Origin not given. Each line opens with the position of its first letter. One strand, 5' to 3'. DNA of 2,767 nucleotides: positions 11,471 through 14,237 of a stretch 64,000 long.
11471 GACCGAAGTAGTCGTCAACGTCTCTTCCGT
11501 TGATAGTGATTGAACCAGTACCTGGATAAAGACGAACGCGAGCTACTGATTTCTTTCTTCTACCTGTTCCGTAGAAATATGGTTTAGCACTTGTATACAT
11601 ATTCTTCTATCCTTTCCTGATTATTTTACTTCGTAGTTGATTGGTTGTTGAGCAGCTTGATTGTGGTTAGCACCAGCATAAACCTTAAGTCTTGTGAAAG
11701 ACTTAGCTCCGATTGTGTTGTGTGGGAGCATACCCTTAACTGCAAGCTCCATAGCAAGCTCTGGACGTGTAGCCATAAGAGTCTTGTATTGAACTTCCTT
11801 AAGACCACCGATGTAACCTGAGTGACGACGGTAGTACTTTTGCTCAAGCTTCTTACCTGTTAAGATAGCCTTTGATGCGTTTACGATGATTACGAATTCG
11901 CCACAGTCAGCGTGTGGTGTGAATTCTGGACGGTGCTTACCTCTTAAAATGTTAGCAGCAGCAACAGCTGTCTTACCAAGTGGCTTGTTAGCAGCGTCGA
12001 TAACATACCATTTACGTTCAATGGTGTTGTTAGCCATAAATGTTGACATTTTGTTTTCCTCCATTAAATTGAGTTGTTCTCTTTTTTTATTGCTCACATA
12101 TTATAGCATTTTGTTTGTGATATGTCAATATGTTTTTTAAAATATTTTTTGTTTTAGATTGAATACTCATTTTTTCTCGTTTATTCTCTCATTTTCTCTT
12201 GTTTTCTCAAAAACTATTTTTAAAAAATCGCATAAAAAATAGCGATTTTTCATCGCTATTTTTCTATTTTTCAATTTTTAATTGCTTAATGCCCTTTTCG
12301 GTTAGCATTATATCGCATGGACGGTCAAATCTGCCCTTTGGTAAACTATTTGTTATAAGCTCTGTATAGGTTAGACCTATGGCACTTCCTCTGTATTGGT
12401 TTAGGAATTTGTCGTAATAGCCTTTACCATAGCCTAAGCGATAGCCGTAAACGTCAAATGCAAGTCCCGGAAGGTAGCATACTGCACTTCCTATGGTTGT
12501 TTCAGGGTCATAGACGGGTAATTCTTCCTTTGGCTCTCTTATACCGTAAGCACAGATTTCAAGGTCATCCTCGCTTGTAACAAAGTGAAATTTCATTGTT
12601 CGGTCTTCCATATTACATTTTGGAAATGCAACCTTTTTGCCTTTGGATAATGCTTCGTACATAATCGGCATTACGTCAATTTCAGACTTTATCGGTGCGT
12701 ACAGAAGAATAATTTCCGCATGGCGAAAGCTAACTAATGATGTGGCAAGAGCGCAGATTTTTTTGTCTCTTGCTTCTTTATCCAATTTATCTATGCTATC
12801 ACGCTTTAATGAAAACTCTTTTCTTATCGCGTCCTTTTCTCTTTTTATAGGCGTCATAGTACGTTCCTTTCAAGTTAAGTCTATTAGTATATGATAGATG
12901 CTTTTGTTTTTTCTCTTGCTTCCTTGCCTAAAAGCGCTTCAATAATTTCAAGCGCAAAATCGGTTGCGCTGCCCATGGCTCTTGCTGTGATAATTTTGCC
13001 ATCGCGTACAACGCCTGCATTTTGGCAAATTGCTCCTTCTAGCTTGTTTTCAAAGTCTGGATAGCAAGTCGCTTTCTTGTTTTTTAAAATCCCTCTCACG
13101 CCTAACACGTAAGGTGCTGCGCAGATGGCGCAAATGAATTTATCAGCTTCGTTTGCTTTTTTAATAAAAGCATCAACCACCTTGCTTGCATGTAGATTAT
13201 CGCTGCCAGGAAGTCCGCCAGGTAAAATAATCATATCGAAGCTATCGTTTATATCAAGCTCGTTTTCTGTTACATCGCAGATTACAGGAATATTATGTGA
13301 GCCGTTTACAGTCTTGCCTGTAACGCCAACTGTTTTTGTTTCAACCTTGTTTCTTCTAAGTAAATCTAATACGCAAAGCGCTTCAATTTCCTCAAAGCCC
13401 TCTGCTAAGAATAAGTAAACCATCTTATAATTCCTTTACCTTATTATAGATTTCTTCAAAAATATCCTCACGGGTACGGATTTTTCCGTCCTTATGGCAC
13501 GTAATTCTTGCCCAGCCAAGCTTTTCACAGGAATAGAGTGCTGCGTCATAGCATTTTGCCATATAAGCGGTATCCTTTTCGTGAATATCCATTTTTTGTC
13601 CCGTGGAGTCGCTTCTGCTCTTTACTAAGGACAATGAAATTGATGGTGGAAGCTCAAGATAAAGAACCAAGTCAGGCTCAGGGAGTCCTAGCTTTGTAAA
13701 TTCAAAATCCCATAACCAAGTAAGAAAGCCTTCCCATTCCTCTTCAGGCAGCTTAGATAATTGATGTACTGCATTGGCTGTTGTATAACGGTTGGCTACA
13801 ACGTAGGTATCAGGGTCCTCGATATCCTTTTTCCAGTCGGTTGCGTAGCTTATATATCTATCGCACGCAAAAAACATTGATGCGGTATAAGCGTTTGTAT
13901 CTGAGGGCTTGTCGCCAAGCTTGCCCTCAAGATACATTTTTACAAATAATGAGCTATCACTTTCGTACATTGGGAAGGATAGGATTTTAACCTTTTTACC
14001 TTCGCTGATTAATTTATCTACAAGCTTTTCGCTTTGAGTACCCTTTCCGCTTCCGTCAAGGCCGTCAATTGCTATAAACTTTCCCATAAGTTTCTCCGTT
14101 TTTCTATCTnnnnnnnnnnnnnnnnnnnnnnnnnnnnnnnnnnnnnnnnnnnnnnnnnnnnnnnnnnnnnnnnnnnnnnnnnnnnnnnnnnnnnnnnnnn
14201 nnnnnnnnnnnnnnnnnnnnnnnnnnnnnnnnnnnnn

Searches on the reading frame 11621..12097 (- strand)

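Call 22: search_protein_families(library=pfam, proteins=[window:11621-12097:-], max_evalue=0.00001)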
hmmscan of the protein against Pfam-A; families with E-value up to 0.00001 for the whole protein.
window:11621-12097:- (158 aa): 1 family
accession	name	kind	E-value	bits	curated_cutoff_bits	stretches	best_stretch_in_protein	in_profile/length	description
PF00572.24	Ribosomal_L13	-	8.8e-44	148.9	23.8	1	28-146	1-119/119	Ribosomal protein L13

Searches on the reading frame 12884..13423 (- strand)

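Call 22: search_protein_families(library=pfam, proteins=[window:12884-13423:-], max_evalue=0.00001)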
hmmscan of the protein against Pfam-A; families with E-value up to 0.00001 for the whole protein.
window:12884-13423:- (179 aa): 1 family
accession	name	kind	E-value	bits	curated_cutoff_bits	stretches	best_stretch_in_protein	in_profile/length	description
PF01965.30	DJ-1_PfpI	-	7.5e-40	136.9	26.6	1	2-162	3-164/165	DJ-1/PfpI family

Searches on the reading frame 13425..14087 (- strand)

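Call 22: search_protein_families(library=pfam, proteins=[window:13425-14087:-], max_evalue=0.00001)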
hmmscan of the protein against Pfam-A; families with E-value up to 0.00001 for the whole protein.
window:13425-14087:- (220 aa): 1 family
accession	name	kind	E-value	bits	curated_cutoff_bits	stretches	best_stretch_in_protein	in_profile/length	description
PF02223.23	Thymidylate_kin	-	1.6e-14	54.4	27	1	7-183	1-162/185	Thymidylate kinase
